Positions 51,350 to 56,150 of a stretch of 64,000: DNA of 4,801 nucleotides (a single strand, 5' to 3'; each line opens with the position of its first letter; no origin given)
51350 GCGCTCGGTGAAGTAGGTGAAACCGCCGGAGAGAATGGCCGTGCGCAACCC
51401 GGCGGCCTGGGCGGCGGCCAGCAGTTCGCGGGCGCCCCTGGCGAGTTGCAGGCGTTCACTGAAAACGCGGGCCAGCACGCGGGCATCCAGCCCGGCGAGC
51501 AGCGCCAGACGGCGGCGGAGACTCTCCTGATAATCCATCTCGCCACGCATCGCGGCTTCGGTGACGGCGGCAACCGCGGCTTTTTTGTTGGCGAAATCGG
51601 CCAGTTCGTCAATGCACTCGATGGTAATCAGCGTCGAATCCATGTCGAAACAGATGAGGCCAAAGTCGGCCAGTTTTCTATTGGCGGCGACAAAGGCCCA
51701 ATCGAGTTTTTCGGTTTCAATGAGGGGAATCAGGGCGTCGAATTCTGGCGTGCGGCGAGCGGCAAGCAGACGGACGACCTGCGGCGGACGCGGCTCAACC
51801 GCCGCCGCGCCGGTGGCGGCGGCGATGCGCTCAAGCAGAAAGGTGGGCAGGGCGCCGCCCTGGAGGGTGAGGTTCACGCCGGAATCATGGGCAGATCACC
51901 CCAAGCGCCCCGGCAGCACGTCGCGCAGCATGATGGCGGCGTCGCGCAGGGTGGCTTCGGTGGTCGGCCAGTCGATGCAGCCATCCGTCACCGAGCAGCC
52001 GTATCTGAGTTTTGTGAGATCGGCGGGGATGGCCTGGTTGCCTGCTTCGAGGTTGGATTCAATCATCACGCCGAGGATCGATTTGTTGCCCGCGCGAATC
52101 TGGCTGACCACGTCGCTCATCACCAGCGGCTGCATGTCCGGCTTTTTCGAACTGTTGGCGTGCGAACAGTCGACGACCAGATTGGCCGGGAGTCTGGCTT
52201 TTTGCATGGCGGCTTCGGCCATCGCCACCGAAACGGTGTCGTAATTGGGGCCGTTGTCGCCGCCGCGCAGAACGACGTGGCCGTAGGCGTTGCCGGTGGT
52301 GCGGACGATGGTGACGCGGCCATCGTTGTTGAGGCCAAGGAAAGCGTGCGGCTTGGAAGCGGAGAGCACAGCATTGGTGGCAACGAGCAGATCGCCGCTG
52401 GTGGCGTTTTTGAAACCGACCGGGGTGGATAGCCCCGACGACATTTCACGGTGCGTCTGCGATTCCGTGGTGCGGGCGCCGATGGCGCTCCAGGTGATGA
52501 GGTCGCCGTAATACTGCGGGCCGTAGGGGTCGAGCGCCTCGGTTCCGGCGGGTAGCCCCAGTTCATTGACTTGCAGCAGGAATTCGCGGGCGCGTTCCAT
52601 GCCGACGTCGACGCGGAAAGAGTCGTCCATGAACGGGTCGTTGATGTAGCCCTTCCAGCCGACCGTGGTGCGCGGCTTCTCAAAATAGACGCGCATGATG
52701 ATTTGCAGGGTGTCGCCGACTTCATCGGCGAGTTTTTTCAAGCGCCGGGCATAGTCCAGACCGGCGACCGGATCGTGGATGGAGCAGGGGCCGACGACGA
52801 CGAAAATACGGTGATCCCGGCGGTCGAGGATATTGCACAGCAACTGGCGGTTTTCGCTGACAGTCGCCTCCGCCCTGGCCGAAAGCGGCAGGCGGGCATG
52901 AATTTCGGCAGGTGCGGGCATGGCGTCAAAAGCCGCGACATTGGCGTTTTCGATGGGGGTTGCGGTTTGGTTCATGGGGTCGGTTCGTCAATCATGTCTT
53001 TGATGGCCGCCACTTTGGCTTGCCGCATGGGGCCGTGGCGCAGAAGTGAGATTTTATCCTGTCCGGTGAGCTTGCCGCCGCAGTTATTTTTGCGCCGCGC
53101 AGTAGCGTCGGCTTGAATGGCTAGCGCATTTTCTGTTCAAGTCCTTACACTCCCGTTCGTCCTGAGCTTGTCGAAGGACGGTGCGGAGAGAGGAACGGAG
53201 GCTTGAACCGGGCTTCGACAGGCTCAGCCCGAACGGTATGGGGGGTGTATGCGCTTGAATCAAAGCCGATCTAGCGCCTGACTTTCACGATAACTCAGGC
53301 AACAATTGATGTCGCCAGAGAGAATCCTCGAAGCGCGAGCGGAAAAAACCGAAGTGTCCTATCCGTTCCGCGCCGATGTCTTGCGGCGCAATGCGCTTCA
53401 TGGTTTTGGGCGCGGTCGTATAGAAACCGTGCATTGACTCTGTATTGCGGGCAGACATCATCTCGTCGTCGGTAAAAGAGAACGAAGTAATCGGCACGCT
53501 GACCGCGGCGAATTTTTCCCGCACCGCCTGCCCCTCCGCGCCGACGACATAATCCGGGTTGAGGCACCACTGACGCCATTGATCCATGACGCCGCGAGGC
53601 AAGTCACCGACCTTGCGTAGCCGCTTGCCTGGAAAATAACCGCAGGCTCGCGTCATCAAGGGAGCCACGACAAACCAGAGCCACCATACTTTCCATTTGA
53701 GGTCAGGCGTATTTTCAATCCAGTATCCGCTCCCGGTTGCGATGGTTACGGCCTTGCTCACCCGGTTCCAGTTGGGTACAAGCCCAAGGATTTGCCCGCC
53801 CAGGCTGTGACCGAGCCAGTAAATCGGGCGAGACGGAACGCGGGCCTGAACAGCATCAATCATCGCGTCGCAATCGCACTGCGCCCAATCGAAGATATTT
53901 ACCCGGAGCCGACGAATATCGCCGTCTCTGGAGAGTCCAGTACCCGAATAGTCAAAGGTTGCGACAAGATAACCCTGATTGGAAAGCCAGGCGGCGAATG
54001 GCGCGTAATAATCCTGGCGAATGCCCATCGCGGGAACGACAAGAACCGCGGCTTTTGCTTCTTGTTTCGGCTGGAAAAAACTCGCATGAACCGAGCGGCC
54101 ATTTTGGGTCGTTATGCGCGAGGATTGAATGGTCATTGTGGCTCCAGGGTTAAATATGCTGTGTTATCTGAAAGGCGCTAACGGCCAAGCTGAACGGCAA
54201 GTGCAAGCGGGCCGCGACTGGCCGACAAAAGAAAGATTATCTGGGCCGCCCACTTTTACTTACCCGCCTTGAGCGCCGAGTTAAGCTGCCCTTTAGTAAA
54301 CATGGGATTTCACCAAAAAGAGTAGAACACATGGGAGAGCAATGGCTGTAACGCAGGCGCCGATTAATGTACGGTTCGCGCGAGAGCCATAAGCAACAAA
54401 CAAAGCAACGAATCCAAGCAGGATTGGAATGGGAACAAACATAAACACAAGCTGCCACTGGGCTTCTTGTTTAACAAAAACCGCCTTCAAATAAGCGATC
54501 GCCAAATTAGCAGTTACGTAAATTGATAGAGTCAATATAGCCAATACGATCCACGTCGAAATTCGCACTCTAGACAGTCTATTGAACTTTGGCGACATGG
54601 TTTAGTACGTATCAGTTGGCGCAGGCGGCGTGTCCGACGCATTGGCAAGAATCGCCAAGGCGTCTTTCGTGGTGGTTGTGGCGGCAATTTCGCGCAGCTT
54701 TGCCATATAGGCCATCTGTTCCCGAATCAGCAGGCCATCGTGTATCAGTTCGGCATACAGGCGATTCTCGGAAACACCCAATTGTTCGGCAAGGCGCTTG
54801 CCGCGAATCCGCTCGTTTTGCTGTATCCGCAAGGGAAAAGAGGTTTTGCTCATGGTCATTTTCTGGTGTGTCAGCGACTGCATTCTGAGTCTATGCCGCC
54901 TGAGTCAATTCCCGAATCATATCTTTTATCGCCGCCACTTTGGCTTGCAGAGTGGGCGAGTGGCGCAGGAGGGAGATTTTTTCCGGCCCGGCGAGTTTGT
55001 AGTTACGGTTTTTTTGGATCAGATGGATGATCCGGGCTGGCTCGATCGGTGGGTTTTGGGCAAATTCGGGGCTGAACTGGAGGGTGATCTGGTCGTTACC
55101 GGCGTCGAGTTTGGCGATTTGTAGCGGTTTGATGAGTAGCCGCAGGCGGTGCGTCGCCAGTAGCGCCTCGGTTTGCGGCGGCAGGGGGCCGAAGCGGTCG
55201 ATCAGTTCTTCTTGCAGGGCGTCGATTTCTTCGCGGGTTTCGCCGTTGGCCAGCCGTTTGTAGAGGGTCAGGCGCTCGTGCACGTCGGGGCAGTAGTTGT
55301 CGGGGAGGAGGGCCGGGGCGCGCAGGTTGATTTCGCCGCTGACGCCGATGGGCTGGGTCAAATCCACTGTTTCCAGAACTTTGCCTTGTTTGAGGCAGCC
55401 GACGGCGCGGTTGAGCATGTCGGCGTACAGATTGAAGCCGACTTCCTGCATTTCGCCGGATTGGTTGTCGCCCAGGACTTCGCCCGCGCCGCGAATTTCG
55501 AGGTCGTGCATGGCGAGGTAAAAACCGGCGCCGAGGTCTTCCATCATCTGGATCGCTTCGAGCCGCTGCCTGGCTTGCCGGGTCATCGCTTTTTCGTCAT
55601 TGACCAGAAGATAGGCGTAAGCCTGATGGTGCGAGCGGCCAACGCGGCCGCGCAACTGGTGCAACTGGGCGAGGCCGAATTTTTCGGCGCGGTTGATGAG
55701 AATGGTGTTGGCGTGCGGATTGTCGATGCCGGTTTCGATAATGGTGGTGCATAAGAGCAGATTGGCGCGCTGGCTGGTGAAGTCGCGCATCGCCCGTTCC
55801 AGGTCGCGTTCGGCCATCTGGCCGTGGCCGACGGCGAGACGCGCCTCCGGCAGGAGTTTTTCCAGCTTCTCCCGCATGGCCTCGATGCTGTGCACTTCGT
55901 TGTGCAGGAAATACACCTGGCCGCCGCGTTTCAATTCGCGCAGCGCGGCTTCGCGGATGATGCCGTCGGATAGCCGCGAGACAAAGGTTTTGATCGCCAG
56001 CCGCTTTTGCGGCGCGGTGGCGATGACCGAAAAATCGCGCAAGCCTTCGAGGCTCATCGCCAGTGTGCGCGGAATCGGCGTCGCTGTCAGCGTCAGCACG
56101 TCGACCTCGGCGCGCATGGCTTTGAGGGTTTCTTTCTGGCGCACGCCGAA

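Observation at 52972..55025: Diverged direct duplication of the mfd 3' end brackets a 1.8-kb low-GC islet; the orphan copy is still stop/start-coupled to the DAHP synthase gene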

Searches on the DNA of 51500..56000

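Call 52: search_rna_families(source=window, start=51500, end=56000, threshold=evalue, max_evalue=1)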
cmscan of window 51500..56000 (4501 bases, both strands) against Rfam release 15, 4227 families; matches with E-value up to 1: 2.
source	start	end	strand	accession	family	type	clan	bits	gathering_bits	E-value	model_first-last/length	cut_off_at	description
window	53116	53242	-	RF02901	AaHKsRNA41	Gene; sRNA;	-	23.3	97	0.025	1-187/187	no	Aggregatibacter sRNA 41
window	53153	53236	+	RF02901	AaHKsRNA41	Gene; sRNA;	-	18.6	97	0.47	7-96/187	no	Aggregatibacter sRNA 41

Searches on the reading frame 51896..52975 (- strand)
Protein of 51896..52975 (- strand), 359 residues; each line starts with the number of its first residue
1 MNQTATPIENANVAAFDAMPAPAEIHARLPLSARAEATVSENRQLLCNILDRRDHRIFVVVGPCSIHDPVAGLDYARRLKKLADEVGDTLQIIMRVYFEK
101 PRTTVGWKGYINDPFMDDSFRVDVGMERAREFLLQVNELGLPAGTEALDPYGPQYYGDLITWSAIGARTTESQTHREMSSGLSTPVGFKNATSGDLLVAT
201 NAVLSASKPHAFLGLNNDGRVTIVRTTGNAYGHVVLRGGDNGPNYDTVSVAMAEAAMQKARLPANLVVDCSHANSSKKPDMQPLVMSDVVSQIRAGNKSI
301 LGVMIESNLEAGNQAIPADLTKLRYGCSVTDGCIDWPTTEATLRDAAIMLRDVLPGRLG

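Call 8: search_protein_families(library=pfam, proteins=[window:51896-52975:-], max_evalue=0.01)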
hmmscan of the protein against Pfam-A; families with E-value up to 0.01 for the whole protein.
window:51896-52975:- (359 aa): 1 family
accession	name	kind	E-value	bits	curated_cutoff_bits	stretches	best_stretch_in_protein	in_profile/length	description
PF00793.26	DAHP_synth_1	-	1.7e-78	263.7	25.5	1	48-342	9-268/270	DAHP synthetase I family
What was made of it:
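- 51896..52975 (-): DAHP synthase (class I) gene, in its native junction with the orphan tail. PF00793, E 1.7e-78 (call 8).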

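Call 61: find_encoding_contigs(protein=window:51896-52975:-, flank=4000, max_places=6)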
Protein window:51896-52975:- (359 aa): no gene with exactly this product is on record in the collection.

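Call 77: find_encoding_contigs(protein=window:51896-52921:-, flank=3000, max_places=6)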
Protein window:51896-52921:- (341 aa): no gene with exactly this product is on record in the collection.
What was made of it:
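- Exact-protein look-ups for aro found no second assembly (calls 61, 77).
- Tried and rejected: Not on record (calls 61, 77).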
